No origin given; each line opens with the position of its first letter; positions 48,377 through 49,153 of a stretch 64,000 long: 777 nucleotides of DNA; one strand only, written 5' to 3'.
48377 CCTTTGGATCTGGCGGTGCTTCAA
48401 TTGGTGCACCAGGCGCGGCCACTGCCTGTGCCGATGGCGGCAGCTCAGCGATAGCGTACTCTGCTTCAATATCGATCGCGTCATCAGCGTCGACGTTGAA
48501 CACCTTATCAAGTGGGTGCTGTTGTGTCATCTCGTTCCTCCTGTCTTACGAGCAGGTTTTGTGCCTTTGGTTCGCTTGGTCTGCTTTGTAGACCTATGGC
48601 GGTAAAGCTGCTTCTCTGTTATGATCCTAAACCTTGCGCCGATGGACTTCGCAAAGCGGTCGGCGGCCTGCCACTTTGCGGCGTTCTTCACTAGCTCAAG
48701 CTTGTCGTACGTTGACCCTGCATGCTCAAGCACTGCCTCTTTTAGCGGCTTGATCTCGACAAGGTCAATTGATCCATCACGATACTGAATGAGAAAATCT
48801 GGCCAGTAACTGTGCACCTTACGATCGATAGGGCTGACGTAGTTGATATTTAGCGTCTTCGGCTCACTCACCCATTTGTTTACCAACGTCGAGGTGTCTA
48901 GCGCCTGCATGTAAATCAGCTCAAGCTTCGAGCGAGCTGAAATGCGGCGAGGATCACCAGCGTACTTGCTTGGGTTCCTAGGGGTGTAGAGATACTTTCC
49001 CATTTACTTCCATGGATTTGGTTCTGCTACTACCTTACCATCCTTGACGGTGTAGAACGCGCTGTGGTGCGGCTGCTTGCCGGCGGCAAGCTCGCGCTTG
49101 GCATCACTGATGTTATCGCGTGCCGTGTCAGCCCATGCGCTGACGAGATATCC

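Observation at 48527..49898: Two paralogous T7-endonuclease-I-like PD-(D/E)xK nucleases in the late (packaging/structural) operon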

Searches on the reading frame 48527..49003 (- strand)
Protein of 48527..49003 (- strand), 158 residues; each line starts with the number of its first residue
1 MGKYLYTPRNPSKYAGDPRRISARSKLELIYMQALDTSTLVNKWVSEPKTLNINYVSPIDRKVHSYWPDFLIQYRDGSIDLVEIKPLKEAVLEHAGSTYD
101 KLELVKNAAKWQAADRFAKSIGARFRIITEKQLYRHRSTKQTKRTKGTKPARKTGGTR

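Call 4: search_protein_families(library=pfam, proteins=[window:48527-49003:-], max_evalue=1)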
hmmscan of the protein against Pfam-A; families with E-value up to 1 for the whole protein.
window:48527-49003:- (158 aa): 3 families
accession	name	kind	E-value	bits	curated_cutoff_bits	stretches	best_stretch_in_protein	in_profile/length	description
PF08722.17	Tn7_TnsA-like_N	-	8.5e-17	61.9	26.5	1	41-130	4-85/85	TnsA-like endonuclease N terminal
PF14082.12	SduA_C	-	0.002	18.8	27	1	43-118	15-86/159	Shedu protein SduA, C-terminal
PF07288.16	RpoY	-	0.13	12.8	25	1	16-66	8-57/68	RNA polymerase epsilon subunit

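Call 5: search_protein_families(library=phrogs, proteins=[window:48527-49003:-], max_evalue=0.01)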
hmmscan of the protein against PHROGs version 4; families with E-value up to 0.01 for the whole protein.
window:48527-49003:- (158 aa): 2 families
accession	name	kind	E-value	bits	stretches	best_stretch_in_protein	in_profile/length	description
phrog_218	-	connector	3e-34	119.2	1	5-136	7-144/148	head closure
phrog_14892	-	connector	8.8e-11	43.3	1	32-134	1-111/117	head closure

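Call 8: search_protein_families(library=ncbifam, proteins=[window:48527-49003:-], max_evalue=1)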
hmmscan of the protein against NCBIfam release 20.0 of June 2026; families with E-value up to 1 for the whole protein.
window:48527-49003:- (158 aa): 2 families
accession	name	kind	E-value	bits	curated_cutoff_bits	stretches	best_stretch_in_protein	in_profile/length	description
NF033179.1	TnsA_like_Actin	subfamily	8.7e-07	28.6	110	1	19-111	38-125/212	TnsA-like heteromeric transposase endonuclease subunit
NF046055.1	restr_BPTD_3080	equivalog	0.00059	17.9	800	1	25-120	860-941/970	BPTD_3080 family restriction endonuclease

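Call 13: search_dna_similar(query=window:48527-49003:-, collection=phages, mode=protein, max_rows=40, max_evalue=0.001)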
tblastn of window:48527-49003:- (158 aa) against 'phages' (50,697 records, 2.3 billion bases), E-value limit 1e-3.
Records with a match: 2538; places in all: 2540; records where one place covers at least 80% of the query: 2312.
Best place of each record, by identity: <60% 2538.
By first word of the organism name: Escherichia 666; Synechococcus 378; Klebsiella 331; Salmonella 203; Vibrio 132; Shigella 90; Aeromonas 77; Acinetobacter 70; Cyanophage 61; Enterobacter 59; and 57 more.
By host as written in the record: - 457; Escherichia coli 280; Klebsiella pneumoniae 115; Synechococcus 107; Synechococcus sp. 38; Escherichia coli O157:H7 37; Salmonella enterica 30; Synechococcus sp. WH7803 28; and 564 more.
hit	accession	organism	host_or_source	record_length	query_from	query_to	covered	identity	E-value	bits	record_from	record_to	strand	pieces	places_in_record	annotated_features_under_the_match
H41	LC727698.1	Pseudomonas phage sp. 30-3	Pseudomonas aeruginosa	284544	1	136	86%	44.1%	9e-27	110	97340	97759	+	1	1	hypothetical protein (x2)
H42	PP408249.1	Pseudomonas phage vB_Pa-PAC2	Pseudomonas aeruginosa PAO1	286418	1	136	86%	44.1%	9e-27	110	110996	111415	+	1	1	Tn7-Tnp-TnsA N domain-containing protein | hypothetical protein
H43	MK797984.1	Pseudomonas phage vB_PaeM_PA5oct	-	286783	1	136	86%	44.1%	9e-27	110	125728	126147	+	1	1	hypothetical protein | structural protein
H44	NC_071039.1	Pseudomonas phage vB_PaeM_PA5oct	-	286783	1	136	86%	44.1%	9e-27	110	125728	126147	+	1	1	head closure | structural protein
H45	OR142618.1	Pseudomonas phage Callisto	Pseudomonas aeruginosa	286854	1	136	86%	44.1%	9e-27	110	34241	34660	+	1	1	hypothetical protein (x2)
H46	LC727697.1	Pseudomonas phage sp. 30-2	Pseudomonas aeruginosa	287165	1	136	86%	44.1%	9e-27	110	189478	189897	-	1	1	hypothetical protein (x2)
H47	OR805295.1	Pseudomonas phage Paride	Pseudomonas aeruginosa PAO1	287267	1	136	86%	44.1%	9e-27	110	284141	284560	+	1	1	head closure | hypothetical protein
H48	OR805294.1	Pseudomonas phage Ettore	Pseudomonas aeruginosa PAO1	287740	1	136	86%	44.1%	9e-27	110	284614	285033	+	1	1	head closure | hypothetical protein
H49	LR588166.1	Pseudomonas phage vB_PaeM_MIJ3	-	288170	1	136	86%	44.1%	9e-27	110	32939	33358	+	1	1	Holliday junction resolvase: Holliday junction resolvase | hypothetical protein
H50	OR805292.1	Pseudomonas phage Cassandra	Pseudomonas aeruginosa PAO1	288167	1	136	86%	44.1%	1e-26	110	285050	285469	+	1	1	head closure | hypothetical protein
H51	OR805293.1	Pseudomonas phage Deifobo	Pseudomonas aeruginosa PAO1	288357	1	136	86%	44.1%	1e-26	109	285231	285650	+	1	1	head closure | hypothetical protein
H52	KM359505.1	Prochlorococcus phage P-TIM68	Prochlorococcus sp. MIT9515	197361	3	146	91%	40.6%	6e-23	99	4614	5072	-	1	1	putative head completion protein | hypothetical protein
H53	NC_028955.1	Prochlorococcus phage P-TIM68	Prochlorococcus sp. MIT9515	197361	3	146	91%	40.6%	6e-23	99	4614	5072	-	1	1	head closure | hypothetical protein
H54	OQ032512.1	Acinetobacter phage nACB2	Acinetobacter halotolerans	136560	2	157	99%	37.5%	4e-15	77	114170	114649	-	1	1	endonuclease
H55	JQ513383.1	Klebsiella phage vB_KleM_RaK2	Klebsiella sp.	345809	5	145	89%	41.4%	1e-21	95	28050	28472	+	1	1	head completion protein | hypothetical protein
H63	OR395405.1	Desulfovibrio phage 7757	Desulfovibrio vulgaris ATCC 7757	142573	6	158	97%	36.7%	3e-15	77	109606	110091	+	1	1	record has no annotation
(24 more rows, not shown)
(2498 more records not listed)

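Call 28: get_annotated_region(hit=H44, flank=5000)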
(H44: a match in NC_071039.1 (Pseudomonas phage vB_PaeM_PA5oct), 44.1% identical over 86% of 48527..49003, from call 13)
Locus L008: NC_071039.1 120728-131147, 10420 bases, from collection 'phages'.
description: Pseudomonas phage vB_PaeM_PA5oct, complete genome.
organism: Pseudomonas phage vB_PaeM_PA5oct (NCBI taxid 2163605)
taxonomy: Viruses; Duplodnaviria; Heunggongvirae; Uroviricota; Caudoviricetes; Arenbergviridae; Wroclawvirus; Wroclawvirus PA5oct
host: -; source: -; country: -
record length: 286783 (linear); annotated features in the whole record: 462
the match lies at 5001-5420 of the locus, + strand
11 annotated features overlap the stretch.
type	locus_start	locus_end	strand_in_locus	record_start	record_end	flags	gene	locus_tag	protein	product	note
CDS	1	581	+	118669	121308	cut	-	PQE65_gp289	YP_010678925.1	tail sheath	ESI-MS/MS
CDS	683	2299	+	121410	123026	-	-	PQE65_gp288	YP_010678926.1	Hef-like homing endonuclease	-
CDS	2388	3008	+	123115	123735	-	-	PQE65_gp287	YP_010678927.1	tail tube protein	ESI-MS/MS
CDS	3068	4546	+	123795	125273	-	-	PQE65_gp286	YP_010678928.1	tail tube protein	ESI-MS/MS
CDS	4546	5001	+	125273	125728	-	-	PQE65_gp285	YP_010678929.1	structural protein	ESI-MS/MS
CDS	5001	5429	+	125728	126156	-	-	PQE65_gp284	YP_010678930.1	head closure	-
CDS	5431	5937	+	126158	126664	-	-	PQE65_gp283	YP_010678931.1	hypothetical protein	-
CDS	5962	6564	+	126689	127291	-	-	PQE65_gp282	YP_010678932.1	structural protein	ESI-MS/MS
CDS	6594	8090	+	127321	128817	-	-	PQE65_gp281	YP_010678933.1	structural protein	ESI-MS/MS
CDS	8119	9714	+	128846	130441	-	-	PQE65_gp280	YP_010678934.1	terminase large subunit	-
CDS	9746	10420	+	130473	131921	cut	-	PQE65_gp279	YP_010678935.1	structural protein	ESI-MS/MS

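Call 29: find_homologous_proteins(query=window:48527-49003:-, max_evalue=1e-10)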
Query window:48527-49003:- (158 aa): 90 proteins with E <= 1e-10 among 104 candidates.
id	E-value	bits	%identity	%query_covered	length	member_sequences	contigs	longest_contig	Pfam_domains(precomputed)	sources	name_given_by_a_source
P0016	6.3e-100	350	100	100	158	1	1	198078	PF08722.18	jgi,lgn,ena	-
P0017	2.0e-65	238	69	97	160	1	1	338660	PF08722.18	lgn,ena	-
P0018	1.9e-64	234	68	100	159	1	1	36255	PF08722.18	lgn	-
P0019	6.5e-64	233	72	86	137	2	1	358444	PF08722.18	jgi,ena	-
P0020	1.2e-63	232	65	100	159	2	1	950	PF08722.18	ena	-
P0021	1.3e-63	232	66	97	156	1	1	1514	PF08722.18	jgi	jgi:hypothetical protein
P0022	1.5e-62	228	64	100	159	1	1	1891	PF08722.18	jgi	jgi:hypothetical protein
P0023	3.1e-62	227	64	91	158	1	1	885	PF08722.18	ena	-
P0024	7.4e-62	226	68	94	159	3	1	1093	PF08722.18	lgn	-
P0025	1.9e-61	225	64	97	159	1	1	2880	PF08722.18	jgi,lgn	jgi:hypothetical protein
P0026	4.9e-61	223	64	97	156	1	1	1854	PF08722.18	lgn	-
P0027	7.0e-61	223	63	100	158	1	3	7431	PF08722.18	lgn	-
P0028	7.1e-61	223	62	97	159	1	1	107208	PF08722.18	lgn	-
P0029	1.4e-60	222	65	97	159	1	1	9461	PF08722.18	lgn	-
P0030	2.6e-60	221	63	96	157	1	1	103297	PF08722.18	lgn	-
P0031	2.9e-60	221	66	97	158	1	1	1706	PF08722.18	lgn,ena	-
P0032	4.2e-60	220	64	94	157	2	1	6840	PF08722.18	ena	-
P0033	8.8e-60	219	64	94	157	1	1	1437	PF08722.18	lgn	-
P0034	3.0e-59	217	65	99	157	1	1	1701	PF08722.18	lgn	-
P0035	8.3e-59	216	61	99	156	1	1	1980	PF08722.18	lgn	-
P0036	1.2e-58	216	59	99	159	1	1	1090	PF08722.18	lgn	-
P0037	1.7e-58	215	63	99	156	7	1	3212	PF08722.18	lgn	-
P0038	1.9e-58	215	64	99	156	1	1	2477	PF08722.18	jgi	jgi:hypothetical protein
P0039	4.9e-58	214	74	80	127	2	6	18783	PF08722.18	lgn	-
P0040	7.5e-58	213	62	100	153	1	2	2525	PF08722.18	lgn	-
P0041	8.9e-58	213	62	100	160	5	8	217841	PF08722.18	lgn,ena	-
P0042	9.7e-58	213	61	99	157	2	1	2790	PF08722.18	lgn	-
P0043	1.9e-57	212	61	100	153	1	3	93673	PF08722.18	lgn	-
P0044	2.0e-57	212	62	97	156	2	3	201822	PF08722.18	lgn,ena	-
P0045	2.3e-57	211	65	97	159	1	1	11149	PF08722.18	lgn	-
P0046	5.0e-57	210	61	100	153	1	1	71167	PF08722.18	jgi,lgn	jgi:hypothetical protein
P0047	8.1e-56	206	59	99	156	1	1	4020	PF08722.18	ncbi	-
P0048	1.6e-55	205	60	96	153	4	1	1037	PF08722.18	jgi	jgi:hypothetical protein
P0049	2.4e-55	205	67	85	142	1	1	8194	PF08722.18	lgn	-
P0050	5.8e-55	204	60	97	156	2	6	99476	PF08722.18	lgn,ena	-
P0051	1.5e-54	202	56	99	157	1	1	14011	PF08722.18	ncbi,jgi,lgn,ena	jgi:hypothetical protein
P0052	2.3e-54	202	62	100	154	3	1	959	PF08722.18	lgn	-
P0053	1.0e-53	200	60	97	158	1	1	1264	PF08722.18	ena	-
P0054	2.2e-53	198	64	91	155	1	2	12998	PF08722.18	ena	-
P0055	2.3e-53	198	58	94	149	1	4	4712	PF08722.18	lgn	-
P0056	3.7e-53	198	58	95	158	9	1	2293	PF08722.18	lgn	-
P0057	1.2e-52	196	57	97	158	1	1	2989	PF08722.18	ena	-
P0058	1.6e-52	196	63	82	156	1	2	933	PF08722.18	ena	-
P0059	1.8e-52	195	62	85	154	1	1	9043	PF08722.18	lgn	-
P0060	3.4e-52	195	55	99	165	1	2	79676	PF08722.18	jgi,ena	jgi:hypothetical protein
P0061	5.7e-52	194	56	99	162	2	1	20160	PF08722.18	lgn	-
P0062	6.3e-52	194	61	89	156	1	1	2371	PF08722.18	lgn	-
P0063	6.9e-52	194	57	97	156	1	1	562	PF08722.18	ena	-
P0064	8.6e-52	193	55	100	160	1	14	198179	PF08722.18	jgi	jgi:hypothetical protein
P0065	9.6e-52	193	61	94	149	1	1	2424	PF08722.18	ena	-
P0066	1.3e-51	193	60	91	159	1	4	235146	PF08722.18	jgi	jgi:hypothetical protein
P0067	1.6e-51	192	59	82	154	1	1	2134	PF08722.18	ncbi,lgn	-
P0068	2.9e-51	192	58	91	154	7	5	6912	PF08722.18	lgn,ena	-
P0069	3.1e-51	191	57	97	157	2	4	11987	PF08722.18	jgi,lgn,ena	jgi:hypothetical protein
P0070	3.5e-51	191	56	99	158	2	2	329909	PF08722.18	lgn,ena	-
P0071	3.6e-51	191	56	100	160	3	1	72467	PF08722.18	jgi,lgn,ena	-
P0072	1.2e-50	190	59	100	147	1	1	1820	PF08722.18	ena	-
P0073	2.7e-50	188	61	97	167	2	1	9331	PF08722.18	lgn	-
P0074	3.2e-50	188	62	84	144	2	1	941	PF08722.18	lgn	-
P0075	6.6e-50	187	58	92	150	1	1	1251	PF08722.18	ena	-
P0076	1.1e-49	186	63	85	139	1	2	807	PF08722.18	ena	-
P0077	3.6e-49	185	58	87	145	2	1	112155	PF08722.18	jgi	jgi:hypothetical protein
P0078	9.5e-49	183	54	92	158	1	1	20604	PF08722.18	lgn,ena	-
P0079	1.3e-48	183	61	87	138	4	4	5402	PF08722.18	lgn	-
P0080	1.5e-48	183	58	97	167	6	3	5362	PF08722.18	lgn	-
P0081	1.7e-48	183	60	91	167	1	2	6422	PF08722.18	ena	-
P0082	4.6e-48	181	55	100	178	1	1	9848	PF08722.18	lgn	-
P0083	8.1e-48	180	57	96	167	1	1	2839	PF08722.18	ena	-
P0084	2.1e-47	179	61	85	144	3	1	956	PF08722.18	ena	-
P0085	4.2e-47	178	62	84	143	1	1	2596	PF08722.18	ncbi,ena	-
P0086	4.7e-47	178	58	94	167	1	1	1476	PF08722.18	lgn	-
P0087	3.4e-46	175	60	85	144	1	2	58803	PF08722.18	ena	-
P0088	2.9e-45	172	59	85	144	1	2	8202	PF08722.18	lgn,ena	-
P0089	5.4e-45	171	54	99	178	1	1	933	PF08722.18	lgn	-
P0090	2.2e-44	169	53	99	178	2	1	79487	PF08722.18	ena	-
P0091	7.3e-44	168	53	100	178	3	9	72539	PF08722.18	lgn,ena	-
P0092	2.4e-43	166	58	84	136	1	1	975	PF08722.18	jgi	jgi:hypothetical protein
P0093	2.8e-43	166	60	80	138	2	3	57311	PF08722.18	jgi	jgi:hypothetical protein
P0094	1.1e-41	160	67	66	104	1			PF08722.18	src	-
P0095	1.5e-40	157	49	100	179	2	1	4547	PF08722.18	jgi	jgi:hypothetical protein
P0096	4.2e-40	155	63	65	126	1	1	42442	PF08722.18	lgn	-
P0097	2.3e-39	153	55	85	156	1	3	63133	PF08722.18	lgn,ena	-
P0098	4.3e-38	149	65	64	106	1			PF08722.18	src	-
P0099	6.5e-30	122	57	61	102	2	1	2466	PF08722.18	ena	-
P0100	2.8e-24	104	48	81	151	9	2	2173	PF08722.18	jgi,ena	jgi:hypothetical protein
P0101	5.3e-18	84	42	81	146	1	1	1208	PF08722.18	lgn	-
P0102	5.7e-16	77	42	83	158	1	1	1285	PF08722.18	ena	-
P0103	8.9e-16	76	35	83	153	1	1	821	PF08722.18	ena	-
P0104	2.5e-14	72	37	86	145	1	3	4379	PF08722.18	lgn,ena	-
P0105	5.3e-14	71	40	81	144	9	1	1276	PF08722.18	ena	-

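Call 42: find_encoding_contigs(protein=P0070, flank=5000, max_places=1)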
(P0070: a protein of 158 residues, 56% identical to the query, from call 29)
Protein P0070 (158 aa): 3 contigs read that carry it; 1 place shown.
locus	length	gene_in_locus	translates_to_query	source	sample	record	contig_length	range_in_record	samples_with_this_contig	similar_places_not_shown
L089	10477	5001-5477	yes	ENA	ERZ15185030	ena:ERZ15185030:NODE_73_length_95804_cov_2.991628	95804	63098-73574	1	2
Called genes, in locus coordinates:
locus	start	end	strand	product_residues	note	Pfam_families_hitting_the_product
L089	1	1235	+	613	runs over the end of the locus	PF04984:Phage_sheath_1 (faint), PF17482:Phage_sheath_1C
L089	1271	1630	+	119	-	PF19174:DUF5856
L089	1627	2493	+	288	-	-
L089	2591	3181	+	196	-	-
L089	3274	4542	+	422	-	-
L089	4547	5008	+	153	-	PF08722:Tn7_TnsA-like_N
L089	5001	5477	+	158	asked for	PF08722:Tn7_TnsA-like_N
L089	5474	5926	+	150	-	-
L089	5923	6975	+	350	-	-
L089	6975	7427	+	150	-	-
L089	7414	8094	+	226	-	-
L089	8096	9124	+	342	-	-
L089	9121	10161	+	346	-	-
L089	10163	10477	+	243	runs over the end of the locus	PF06414:Zeta_toxin, PF13671:AAA_33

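Call 43: find_encoding_contigs(protein=P0091, flank=5000, max_places=1)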
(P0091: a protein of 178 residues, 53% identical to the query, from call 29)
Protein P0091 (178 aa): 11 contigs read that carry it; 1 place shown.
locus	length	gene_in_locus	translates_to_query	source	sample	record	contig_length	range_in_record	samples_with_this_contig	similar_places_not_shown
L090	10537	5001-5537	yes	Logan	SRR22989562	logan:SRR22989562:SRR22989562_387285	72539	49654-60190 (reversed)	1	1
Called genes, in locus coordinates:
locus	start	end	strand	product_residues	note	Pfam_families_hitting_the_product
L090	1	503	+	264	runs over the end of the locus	PF16724:T4-gp15_tss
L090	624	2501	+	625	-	PF17482:Phage_sheath_1C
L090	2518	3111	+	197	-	-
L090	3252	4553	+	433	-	-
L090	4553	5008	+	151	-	PF08722:Tn7_TnsA-like_N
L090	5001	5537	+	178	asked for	PF08722:Tn7_TnsA-like_N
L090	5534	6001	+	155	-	-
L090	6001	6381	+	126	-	-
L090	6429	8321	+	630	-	-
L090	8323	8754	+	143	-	-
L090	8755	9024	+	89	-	-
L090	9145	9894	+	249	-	PF03237:Terminase_6N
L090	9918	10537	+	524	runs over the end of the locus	PF03237:Terminase_6N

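Call 44: find_encoding_contigs(protein=P0066, flank=5000, max_places=1)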
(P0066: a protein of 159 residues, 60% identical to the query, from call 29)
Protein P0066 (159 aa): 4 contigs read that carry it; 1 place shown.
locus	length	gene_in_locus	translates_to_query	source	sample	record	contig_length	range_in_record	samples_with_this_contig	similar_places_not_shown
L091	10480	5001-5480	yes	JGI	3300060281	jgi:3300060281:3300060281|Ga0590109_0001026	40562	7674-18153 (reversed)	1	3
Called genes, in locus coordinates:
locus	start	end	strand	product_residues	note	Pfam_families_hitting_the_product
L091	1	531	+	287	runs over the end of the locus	-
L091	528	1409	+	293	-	-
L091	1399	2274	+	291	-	-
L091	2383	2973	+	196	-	-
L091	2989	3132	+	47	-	-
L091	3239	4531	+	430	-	-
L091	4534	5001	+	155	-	PF08722:Tn7_TnsA-like_N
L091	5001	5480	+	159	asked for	PF08722:Tn7_TnsA-like_N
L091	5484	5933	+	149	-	-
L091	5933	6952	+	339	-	-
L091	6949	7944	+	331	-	-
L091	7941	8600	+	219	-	-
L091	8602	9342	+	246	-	PF06414:Zeta_toxin, PF13671:AAA_33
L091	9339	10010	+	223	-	-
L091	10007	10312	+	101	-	-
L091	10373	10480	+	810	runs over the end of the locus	-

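Call 54: predict_structure(alignment_id=A4)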
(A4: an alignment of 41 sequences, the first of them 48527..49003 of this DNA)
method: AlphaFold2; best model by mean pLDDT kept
length: 158 residues; sequences in the alignment: 41
mean_pLDDT: 88.0   pTM: 0.77
mean pLDDT of the five models: 88.0, 87.7, 87.5, 87.3, 87.0
residues with pLDDT >= 90: 109; 70-90: 24; 50-70: 24; < 50: 1
segments of 3 or more residues with pLDDT < 50: none
pLDDT, mean of each block of 10 residues (from residue 1): 86 96 94 97 95 95 96 98 90 82 93 98 96 70 58 58
secondary structure, 60 per line:
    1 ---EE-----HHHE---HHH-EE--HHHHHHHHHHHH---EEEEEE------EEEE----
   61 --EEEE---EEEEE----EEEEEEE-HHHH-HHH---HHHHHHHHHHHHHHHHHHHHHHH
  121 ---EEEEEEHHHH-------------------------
elements in order: H26-37 E41-46 E53-56 E63-66 E70-74 E79-85 H87-90 H98-120 E124-129 H130-133

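Call 76: fold_search(model_id=the predicted structure, library=viral)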
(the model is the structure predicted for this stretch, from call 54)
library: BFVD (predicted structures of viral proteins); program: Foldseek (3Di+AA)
matches with E <= 10: 734; with E <= 0.001: 26
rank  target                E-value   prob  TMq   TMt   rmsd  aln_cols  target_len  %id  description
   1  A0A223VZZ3            1.6e-16  1.00  0.76  0.79   3.0       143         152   38  Head completion nuclease [Agrobacterium phage Atu_ph04]
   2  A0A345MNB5            1.6e-14  1.00  0.77  0.82   1.6       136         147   37  (no name in the UniProt tables at hand)
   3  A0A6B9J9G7            1.0e-11  1.00  0.73  0.58   3.2       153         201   33  Head completion nuclease [Vibrio phage vB_VchM_Kuja]
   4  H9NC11                4.8e-11  1.00  0.66  0.65   2.8       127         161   38  (no name in the UniProt tables at hand)
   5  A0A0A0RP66            2.5e-08  1.00  0.62  0.40   2.9       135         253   23  Endonuclease [Bacillus phage Moonbeam]
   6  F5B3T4                6.3e-08  1.00  0.44  0.50   4.3       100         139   33  (no name in the UniProt tables at hand)
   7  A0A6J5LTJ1            4.9e-05  1.00  0.42  0.25   4.3       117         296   21  Uncharacterized protein [uncultured Caudovirales phage]
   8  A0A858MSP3            1.1e-04  1.00  0.44  0.28   4.1       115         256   20  (no name in the UniProt tables at hand)
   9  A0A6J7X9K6            1.1e-04  1.00  0.47  0.27   4.7       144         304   20  Zinc finger C2H2-type [uncultured Caudovirales phage]
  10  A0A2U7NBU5            1.9e-04  1.00  0.51  0.41   3.2       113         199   22  TnsA endonuclease N-terminal domain-containing protein [Pseudomonas phage PspYZU05]
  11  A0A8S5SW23            2.7e-04  1.00  0.46  0.23   4.8       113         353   19  Restriction enzyme [Siphoviridae sp. ctZHD14]
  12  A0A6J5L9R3            2.9e-04  1.00  0.48  0.26   3.3       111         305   23  Nuclease associated modular domain 3 [uncultured Caudovirales phage]
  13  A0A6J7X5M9            2.9e-04  1.00  0.47  0.32   3.6       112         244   18  Uncharacterized protein [uncultured Caudovirales phage]
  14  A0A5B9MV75            3.5e-04  1.00  0.50  0.14   2.7       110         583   25  (no name in the UniProt tables at hand)
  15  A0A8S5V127            3.7e-04  1.00  0.54  0.29   5.7       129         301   16  Endonuclease I [Siphoviridae sp. ct3r22]
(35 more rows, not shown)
